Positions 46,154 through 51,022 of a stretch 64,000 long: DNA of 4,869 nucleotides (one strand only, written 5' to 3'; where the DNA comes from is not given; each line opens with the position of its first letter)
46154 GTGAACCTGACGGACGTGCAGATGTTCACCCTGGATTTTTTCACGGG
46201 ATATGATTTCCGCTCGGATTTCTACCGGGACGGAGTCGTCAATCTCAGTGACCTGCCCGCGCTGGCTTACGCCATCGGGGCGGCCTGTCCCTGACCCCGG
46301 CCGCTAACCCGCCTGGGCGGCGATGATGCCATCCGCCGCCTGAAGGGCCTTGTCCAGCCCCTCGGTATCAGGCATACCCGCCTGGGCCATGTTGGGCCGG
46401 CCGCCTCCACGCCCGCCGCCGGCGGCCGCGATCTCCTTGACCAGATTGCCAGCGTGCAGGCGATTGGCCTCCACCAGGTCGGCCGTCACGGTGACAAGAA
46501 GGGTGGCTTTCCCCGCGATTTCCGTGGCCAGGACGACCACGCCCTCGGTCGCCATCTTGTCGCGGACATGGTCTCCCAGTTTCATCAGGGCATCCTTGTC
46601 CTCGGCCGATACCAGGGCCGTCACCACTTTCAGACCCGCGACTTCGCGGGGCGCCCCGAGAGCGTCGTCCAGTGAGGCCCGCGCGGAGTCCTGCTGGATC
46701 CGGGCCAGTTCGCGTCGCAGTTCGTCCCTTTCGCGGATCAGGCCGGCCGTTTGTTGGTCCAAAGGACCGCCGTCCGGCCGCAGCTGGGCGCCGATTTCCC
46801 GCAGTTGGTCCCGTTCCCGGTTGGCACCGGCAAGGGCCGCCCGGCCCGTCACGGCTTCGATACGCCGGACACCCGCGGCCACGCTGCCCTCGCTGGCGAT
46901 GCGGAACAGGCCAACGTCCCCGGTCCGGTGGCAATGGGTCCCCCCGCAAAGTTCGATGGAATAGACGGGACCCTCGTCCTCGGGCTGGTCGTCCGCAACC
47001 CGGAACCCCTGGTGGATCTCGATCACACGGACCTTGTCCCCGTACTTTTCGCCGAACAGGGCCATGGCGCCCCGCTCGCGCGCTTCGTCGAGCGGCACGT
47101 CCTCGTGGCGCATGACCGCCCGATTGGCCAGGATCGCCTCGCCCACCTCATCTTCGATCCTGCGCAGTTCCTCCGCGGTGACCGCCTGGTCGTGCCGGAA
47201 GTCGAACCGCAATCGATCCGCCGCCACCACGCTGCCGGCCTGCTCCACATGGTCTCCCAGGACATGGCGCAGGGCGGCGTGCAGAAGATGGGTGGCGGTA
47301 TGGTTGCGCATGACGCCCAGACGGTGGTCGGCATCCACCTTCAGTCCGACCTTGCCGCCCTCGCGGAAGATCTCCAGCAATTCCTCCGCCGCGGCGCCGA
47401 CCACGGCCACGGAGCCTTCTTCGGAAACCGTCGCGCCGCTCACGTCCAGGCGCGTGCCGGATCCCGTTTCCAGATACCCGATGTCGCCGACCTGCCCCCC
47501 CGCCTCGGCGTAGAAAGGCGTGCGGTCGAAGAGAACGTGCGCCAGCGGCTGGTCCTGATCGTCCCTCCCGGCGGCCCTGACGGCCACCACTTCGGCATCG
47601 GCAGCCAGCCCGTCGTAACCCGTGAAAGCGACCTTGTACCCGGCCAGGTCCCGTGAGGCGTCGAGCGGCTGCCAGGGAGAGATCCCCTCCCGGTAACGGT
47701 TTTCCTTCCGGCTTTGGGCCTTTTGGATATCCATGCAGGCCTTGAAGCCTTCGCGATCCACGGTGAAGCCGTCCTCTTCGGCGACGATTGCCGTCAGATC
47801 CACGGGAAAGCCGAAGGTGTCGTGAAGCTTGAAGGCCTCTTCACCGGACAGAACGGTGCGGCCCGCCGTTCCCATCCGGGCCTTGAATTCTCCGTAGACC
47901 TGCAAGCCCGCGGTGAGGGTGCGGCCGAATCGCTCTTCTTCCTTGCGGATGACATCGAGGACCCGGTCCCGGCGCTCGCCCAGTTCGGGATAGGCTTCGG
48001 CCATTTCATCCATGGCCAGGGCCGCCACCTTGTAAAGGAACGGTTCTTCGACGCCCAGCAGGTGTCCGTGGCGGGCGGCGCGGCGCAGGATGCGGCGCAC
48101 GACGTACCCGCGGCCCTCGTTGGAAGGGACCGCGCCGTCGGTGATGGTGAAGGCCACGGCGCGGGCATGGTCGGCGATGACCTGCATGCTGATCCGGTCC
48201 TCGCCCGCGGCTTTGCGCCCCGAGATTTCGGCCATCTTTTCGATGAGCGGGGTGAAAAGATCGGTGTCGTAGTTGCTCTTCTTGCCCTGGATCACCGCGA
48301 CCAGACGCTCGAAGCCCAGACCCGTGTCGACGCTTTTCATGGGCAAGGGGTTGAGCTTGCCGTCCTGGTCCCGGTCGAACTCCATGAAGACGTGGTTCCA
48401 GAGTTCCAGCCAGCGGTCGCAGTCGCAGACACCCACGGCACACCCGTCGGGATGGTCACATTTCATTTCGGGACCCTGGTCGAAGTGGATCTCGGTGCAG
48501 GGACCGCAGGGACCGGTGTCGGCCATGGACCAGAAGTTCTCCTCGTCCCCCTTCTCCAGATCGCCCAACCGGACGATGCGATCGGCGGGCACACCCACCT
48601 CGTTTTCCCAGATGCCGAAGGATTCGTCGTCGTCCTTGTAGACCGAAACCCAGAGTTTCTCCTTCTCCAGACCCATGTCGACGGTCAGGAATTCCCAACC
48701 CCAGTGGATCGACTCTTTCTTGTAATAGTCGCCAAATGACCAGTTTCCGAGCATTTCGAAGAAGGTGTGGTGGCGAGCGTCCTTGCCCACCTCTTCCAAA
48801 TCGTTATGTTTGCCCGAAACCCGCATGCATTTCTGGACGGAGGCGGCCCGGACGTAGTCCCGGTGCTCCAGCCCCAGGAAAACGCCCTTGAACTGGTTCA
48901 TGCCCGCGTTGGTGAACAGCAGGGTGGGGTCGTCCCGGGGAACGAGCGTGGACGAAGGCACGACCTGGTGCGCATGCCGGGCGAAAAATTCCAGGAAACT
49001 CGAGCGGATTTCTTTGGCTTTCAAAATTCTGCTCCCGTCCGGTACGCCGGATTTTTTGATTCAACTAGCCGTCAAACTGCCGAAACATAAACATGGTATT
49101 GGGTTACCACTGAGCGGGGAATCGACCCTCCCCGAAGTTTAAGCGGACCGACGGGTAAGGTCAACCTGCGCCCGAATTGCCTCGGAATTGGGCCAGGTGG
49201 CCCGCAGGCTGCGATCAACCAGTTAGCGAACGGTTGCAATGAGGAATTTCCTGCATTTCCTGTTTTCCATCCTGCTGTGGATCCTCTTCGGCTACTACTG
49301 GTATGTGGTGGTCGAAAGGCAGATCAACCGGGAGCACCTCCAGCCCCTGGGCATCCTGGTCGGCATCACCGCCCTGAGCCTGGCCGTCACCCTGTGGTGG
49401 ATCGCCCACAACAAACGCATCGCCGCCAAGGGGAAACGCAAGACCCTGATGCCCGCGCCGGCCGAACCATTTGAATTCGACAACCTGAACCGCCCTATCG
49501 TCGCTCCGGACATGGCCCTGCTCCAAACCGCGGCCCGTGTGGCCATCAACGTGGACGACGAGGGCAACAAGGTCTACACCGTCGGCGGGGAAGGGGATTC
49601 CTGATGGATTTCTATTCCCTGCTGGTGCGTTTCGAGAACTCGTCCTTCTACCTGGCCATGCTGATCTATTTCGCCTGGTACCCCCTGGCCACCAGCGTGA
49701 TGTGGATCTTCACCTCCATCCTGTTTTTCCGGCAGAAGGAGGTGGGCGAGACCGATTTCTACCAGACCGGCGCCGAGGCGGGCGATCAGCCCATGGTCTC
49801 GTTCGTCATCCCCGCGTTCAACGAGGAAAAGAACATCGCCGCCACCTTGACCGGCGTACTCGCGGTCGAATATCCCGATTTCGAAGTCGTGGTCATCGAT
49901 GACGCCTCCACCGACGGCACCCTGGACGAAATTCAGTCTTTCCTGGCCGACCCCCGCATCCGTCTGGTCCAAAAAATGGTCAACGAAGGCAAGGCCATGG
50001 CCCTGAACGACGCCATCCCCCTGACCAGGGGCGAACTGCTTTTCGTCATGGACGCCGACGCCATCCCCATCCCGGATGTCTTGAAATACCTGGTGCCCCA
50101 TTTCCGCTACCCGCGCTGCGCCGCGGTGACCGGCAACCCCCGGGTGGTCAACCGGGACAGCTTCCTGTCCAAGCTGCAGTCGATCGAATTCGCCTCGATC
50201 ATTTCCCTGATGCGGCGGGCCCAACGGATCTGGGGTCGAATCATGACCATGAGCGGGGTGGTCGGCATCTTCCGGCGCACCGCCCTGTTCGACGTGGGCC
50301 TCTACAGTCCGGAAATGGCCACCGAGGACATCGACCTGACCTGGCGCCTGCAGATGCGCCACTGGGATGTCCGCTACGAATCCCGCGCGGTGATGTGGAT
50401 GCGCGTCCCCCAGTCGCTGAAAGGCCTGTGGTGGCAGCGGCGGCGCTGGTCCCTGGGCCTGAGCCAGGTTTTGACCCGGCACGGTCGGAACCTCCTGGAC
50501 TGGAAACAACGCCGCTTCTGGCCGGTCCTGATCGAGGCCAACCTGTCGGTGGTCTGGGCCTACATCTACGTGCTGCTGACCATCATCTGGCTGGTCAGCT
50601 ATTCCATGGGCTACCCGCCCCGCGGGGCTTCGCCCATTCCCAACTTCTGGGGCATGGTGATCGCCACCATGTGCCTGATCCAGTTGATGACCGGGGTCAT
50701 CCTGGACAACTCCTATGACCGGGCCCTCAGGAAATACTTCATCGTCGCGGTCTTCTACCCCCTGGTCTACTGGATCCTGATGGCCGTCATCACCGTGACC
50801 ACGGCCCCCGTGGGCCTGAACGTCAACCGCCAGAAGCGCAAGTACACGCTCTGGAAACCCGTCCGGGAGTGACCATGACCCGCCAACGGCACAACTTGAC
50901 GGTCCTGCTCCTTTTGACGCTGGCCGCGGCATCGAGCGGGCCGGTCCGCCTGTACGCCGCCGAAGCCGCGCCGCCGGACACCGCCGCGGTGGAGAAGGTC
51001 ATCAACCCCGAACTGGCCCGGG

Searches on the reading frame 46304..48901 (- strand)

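Call 8: search_protein_families(library=pfam, proteins=[window:46304-48901:-], max_evalue=0.001)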
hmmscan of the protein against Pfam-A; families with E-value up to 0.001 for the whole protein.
window:46304-48901:- (865 aa): 3 families
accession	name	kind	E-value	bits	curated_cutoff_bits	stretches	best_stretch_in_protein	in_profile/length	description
PF01411.24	tRNA-synt_2c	-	2.5e-168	561.5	30.3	1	1-524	38-550/552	tRNA synthetases class II (A)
PF07973.19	tRNA_SAD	-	1.6e-13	50.8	24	1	624-682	1-44/44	Threonyl and Alanyl tRNA synthetase second additional domain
PF02272.25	DHHA1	-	4.9e-13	49.8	25.9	1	758-861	3-101/102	DHHA1 domain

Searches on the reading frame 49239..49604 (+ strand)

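Call 8: search_protein_families(library=pfam, proteins=[window:49239-49604:+], max_evalue=0.001)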
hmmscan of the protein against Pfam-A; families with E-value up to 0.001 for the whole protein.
window:49239-49604:+ (121 aa): 1 family
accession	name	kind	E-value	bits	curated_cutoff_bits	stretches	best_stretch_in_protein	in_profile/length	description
PF01545.26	Cation_efflux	-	0.00051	20.3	26.6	1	2-66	67-132/198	Cation efflux family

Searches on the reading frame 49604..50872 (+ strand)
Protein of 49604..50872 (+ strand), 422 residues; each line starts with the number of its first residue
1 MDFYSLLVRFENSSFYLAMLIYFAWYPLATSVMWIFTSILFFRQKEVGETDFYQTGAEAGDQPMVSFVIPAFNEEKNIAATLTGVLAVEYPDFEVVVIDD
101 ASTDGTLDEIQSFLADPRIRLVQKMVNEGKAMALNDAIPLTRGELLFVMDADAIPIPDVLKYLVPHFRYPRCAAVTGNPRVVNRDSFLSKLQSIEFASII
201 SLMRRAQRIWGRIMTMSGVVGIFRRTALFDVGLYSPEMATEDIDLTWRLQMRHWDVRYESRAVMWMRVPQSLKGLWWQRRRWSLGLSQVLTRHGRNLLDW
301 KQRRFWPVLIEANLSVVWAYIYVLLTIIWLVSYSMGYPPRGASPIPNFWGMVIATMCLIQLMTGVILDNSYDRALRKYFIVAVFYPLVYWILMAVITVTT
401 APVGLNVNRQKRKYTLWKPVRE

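Call 8: search_protein_families(library=pfam, proteins=[window:49604-50872:+], max_evalue=0.001)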
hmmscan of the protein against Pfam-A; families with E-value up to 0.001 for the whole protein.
window:49604-50872:+ (422 aa): 5 families
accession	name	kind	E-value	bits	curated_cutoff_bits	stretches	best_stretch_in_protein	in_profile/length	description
PF13641.12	Glyco_tranf_2_3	-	9.9e-35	121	27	1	63-284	1-229/230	Glycosyltransferase like family 2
PF00535.33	Glycos_transf_2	-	2.5e-33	115.8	23.3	1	66-228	1-164/168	Glycosyl transferase family 2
PF13632.12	Glyco_trans_2_3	-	2.5e-21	76.8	27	1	147-356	3-187/198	Glycosyl transferase family group 2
PF13506.12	Glyco_transf_21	-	1.7e-12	47.6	21.7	1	125-283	14-173/174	Glycosyl transferase family 21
PF10111.15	Glyco_tranf_2_2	-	4.9e-07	30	27.3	1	66-256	1-206/276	Glycosyltransferase like family 2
